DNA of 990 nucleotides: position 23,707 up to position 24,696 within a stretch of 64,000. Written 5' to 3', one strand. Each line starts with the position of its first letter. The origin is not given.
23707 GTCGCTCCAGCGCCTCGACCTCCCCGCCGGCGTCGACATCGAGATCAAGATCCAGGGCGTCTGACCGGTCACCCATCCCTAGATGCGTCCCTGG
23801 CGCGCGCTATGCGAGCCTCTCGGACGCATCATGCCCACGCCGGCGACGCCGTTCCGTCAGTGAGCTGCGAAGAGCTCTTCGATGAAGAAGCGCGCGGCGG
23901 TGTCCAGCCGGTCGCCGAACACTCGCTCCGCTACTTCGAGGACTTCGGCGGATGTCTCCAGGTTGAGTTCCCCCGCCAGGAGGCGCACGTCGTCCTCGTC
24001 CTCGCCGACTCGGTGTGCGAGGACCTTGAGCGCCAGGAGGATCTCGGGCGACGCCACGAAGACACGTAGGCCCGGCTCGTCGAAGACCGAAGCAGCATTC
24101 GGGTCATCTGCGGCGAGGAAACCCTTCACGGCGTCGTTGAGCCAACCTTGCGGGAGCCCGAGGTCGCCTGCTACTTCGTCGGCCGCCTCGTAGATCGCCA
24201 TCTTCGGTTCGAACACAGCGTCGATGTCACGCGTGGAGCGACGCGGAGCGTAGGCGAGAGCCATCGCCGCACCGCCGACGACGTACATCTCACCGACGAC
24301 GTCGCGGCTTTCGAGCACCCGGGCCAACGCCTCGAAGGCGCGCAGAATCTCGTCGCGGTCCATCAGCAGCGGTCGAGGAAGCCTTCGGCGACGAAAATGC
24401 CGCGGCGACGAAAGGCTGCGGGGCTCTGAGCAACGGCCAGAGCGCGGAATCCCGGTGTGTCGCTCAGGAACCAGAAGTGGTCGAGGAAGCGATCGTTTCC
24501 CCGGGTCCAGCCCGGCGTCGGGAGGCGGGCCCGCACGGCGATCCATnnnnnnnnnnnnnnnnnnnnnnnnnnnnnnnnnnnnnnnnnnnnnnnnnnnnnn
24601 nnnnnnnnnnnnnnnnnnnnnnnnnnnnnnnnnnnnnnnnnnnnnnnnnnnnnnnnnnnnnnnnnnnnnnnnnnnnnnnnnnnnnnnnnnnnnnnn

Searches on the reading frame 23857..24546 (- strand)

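Call 62: search_protein_families(library=pfam, proteins=[window:23857-24546:-])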
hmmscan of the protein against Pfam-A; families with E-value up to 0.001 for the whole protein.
window:23857-24546:- (229 aa): 1 family
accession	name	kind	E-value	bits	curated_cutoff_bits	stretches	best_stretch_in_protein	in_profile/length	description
PF19502.5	DUF6036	-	1.8e-06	28.3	23.6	1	68-188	4-116/164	Nucleotidyltransferase of unknown function (DUF6036)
